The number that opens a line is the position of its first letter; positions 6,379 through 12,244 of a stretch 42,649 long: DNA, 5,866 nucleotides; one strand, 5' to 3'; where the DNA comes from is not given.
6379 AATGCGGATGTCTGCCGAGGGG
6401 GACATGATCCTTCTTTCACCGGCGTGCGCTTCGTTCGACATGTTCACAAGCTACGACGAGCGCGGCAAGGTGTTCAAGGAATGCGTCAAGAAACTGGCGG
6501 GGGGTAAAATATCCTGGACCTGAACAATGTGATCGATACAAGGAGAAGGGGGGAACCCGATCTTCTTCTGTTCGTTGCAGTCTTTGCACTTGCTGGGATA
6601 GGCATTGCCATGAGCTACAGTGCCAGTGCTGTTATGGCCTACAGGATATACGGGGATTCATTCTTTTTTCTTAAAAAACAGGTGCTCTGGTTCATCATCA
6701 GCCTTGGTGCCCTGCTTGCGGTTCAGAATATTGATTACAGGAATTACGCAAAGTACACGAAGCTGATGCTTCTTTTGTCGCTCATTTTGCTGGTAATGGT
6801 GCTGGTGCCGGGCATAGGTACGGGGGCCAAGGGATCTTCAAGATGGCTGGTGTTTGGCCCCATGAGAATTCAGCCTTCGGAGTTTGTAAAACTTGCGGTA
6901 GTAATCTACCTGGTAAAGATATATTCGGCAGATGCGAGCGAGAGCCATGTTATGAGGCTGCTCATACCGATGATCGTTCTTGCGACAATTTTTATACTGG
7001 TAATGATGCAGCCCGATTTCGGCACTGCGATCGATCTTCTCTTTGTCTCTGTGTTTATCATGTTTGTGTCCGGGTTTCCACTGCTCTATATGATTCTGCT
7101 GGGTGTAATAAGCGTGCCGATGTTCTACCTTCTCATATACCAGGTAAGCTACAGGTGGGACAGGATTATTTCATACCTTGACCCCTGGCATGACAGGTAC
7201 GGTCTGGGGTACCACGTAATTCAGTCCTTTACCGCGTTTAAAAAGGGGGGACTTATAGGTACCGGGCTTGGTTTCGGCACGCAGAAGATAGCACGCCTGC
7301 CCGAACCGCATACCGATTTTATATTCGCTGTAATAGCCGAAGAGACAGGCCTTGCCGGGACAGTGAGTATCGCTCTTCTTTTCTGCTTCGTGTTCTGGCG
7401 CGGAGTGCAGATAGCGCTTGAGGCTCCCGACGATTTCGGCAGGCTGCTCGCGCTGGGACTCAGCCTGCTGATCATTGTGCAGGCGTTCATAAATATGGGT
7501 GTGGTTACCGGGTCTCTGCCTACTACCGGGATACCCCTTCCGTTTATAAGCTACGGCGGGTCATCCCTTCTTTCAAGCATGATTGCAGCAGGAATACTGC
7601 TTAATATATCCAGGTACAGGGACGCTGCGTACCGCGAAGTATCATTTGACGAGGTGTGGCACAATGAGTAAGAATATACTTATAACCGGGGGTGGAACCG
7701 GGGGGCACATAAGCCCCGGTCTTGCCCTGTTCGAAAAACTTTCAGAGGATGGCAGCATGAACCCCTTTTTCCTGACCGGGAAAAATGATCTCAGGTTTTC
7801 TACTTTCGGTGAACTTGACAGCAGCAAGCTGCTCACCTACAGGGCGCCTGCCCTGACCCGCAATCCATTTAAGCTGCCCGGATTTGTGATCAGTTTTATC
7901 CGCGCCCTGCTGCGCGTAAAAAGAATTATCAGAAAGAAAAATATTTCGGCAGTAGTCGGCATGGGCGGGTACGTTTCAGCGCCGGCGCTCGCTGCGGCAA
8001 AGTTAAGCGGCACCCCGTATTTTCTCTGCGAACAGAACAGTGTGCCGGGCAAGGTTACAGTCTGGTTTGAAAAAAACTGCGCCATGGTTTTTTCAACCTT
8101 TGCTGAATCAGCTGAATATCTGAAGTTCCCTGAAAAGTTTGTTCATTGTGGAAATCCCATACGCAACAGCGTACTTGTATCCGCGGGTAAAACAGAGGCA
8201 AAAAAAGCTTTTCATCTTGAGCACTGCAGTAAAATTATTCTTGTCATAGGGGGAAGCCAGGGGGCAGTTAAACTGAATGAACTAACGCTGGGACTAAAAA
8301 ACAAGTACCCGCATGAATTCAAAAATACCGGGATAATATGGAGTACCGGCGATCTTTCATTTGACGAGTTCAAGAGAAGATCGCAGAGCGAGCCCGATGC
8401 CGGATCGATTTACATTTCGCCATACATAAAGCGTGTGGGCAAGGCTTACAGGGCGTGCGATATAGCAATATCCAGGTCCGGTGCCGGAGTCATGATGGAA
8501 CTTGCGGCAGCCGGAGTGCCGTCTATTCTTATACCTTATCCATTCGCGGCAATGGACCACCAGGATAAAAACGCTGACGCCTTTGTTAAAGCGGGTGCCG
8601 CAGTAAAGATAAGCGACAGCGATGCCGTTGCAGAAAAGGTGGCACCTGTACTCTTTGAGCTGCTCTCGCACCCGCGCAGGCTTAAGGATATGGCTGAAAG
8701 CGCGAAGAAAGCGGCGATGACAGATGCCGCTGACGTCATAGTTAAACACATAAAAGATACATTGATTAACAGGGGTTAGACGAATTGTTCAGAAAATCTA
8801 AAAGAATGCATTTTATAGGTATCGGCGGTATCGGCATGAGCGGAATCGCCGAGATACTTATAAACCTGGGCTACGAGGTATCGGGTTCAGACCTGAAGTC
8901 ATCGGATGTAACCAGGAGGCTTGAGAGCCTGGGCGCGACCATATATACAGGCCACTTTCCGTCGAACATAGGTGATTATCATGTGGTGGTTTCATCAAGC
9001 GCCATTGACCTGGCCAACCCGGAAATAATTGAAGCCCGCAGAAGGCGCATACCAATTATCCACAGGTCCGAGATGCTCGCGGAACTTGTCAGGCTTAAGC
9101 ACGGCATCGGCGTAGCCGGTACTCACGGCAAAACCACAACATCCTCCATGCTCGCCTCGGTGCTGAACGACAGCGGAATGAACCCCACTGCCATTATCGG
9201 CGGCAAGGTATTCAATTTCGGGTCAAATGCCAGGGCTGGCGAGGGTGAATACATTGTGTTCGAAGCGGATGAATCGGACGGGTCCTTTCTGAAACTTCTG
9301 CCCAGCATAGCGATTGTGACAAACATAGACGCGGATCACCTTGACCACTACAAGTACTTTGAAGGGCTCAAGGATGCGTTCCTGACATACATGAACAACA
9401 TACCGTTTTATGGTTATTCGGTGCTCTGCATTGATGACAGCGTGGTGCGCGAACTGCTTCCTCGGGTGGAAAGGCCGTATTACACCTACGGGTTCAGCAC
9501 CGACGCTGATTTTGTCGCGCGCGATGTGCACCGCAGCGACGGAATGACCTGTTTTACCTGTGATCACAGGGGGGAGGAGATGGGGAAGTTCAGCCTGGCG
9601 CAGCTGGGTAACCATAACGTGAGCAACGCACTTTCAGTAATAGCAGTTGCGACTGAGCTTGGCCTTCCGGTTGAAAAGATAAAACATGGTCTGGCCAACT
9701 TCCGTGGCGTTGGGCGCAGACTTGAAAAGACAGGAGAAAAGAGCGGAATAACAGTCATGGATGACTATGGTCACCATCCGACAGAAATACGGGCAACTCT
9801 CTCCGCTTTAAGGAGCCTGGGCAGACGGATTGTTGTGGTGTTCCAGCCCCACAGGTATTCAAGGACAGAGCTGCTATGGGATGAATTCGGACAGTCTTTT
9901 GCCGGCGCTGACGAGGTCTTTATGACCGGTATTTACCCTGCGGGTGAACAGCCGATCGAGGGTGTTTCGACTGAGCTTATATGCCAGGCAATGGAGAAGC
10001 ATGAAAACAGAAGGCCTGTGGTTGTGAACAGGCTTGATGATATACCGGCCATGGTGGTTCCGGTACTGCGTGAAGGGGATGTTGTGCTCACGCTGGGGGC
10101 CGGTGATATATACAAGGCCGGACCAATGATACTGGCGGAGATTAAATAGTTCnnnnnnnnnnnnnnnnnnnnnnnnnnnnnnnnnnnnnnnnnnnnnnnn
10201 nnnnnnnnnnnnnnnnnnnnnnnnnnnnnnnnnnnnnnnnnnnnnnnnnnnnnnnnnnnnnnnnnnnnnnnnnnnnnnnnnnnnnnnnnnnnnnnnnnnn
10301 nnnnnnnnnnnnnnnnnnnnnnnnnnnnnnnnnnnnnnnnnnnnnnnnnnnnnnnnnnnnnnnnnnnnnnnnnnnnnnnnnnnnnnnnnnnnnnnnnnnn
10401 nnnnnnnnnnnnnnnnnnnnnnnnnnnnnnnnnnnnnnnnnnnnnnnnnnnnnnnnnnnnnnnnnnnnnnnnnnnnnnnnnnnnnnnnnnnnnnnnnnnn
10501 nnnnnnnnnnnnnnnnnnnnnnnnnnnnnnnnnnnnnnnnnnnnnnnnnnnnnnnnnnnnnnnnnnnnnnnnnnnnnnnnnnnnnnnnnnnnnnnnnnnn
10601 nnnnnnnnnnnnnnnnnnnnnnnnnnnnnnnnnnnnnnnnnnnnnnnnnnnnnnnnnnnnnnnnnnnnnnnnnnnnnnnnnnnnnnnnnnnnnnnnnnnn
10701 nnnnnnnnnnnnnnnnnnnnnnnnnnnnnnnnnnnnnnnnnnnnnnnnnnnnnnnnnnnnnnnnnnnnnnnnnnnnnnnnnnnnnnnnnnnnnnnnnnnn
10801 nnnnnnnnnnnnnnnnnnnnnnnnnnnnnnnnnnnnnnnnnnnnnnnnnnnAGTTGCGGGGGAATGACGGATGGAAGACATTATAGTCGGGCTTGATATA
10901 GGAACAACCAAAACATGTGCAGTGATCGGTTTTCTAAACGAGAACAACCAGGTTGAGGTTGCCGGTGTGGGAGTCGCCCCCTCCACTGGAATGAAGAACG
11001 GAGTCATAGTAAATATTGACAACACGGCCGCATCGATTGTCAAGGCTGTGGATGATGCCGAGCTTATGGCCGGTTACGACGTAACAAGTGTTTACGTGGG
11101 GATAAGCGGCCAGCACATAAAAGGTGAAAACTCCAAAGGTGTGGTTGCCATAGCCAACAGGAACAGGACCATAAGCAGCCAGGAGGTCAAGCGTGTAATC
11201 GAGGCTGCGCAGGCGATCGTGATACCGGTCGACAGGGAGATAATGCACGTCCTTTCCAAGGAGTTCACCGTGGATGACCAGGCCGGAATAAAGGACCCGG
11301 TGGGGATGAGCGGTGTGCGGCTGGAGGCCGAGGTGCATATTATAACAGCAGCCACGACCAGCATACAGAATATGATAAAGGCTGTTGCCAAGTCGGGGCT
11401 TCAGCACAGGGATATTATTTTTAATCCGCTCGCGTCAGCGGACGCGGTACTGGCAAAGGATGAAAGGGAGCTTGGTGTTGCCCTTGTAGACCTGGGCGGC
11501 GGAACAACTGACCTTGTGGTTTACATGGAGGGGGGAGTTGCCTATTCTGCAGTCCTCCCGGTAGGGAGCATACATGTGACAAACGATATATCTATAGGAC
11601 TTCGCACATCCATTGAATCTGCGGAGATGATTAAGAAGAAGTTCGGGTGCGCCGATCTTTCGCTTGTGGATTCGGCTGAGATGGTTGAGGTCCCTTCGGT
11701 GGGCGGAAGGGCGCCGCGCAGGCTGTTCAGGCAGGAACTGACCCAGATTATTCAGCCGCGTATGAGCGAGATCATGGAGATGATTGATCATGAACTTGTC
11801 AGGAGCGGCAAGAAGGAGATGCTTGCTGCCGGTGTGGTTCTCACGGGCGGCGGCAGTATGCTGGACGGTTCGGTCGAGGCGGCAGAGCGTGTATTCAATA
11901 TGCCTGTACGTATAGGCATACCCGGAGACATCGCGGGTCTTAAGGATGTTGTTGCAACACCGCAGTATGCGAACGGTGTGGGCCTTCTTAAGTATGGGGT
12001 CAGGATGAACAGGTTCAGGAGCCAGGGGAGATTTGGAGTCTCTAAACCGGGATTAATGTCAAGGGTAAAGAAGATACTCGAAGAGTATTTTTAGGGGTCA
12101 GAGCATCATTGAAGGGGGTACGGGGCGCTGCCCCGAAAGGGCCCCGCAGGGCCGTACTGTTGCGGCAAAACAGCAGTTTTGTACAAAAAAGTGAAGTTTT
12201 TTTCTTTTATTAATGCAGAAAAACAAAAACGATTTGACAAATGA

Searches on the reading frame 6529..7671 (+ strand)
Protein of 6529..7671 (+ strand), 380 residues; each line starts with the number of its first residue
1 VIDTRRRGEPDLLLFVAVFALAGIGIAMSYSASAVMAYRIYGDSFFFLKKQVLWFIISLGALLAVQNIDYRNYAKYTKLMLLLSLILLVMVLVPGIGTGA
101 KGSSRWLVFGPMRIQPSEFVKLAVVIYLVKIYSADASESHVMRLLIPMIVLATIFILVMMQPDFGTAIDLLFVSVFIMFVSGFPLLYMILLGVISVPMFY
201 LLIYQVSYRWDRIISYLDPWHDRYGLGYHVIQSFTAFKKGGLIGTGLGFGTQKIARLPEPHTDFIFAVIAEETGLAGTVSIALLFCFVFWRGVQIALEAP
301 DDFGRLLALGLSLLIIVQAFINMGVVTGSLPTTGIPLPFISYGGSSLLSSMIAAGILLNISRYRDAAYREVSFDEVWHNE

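Call 80: search_protein_families(library=pfam, proteins=[window:6529-7671:+], max_evalue=0.00001)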
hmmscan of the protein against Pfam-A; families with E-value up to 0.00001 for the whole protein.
window:6529-7671:+ (380 aa): 1 family
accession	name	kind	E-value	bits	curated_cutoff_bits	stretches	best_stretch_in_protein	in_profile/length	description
PF01098.24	FTSW_RODA_SPOVE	-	4e-108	362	26.4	1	14-364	3-354/356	Cell cycle protein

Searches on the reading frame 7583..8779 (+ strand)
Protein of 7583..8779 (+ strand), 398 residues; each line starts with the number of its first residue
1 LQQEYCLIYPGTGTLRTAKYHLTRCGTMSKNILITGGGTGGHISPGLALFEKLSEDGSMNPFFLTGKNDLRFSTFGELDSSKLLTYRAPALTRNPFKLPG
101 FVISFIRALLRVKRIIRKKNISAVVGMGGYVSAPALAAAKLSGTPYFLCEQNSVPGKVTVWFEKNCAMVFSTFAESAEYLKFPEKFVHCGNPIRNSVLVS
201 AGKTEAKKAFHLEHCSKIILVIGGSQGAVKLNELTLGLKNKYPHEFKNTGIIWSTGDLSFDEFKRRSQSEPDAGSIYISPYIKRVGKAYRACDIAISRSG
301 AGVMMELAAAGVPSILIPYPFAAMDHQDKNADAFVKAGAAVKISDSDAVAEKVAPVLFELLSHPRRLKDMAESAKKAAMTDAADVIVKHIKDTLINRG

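Call 80: search_protein_families(library=pfam, proteins=[window:7583-8779:+], max_evalue=0.00001)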
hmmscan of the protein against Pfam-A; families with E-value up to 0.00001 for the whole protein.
window:7583-8779:+ (398 aa): 2 families
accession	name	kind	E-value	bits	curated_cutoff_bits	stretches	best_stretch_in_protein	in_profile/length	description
PF04101.22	Glyco_tran_28_C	-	4.6e-34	118.3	22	1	218-384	1-164/166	Glycosyltransferase family 28 C-terminal domain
PF03033.26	Glyco_transf_28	-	1.3e-22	80.8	26.2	1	32-170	1-138/139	Glycosyltransferase family 28 N-terminal domain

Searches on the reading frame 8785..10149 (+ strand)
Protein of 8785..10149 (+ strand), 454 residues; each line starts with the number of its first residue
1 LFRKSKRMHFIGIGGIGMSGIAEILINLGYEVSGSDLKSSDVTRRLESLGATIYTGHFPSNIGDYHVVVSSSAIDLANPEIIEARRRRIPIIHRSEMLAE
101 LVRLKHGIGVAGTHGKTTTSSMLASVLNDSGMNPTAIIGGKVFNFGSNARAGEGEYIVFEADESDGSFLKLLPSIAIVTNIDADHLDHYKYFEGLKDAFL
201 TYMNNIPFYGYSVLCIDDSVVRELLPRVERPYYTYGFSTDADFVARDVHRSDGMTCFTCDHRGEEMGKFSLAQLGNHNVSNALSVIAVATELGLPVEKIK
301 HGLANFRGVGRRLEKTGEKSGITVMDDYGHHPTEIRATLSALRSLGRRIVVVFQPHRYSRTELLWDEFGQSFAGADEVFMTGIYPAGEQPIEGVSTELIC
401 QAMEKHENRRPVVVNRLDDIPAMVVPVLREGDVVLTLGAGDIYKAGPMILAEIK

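Call 80: search_protein_families(library=pfam, proteins=[window:8785-10149:+], max_evalue=0.00001)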
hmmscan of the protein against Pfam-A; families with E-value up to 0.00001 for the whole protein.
window:8785-10149:+ (454 aa): 3 families
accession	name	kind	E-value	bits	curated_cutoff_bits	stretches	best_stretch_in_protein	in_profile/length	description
PF01225.30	Mur_ligase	-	1.1e-28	99.8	21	1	8-105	2-94/95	Mur ligase family, catalytic domain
PF08245.18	Mur_ligase_M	-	2.9e-27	96.4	24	1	110-289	1-200/200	Mur ligase middle domain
PF02875.26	Mur_ligase_C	-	2.6e-22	80.4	28.4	1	311-440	1-127/127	Mur ligase, glutamate ligase domain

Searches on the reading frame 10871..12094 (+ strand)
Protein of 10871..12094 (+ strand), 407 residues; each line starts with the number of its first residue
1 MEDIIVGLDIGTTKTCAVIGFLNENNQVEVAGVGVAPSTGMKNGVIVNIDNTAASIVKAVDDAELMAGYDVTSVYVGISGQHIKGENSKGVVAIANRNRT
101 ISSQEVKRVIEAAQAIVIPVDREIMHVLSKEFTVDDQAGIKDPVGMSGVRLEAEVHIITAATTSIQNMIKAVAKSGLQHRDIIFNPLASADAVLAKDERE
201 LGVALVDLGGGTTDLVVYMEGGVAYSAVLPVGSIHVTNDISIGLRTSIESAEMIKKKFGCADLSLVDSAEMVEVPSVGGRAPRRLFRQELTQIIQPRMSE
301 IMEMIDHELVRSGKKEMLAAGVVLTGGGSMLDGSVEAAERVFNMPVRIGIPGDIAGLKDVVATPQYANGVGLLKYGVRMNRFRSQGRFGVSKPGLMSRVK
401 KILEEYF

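Call 80: search_protein_families(library=pfam, proteins=[window:10871-12094:+], max_evalue=0.00001)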
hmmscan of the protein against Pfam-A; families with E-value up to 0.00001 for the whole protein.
window:10871-12094:+ (407 aa): 3 families
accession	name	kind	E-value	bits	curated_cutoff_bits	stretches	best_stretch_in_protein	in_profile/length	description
PF14450.12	FtsA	-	9.8e-45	152.4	31.8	1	204-371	1-127/127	Cell division protein FtsA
PF02491.25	SHS2_FTSA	-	4.8e-31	107.4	25.4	1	80-159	1-79/79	SHS2 domain inserted in FTSA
PF06723.19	MreB_Mbl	-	1.4e-08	34.4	27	1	169-349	113-304/327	MreB/Mbl protein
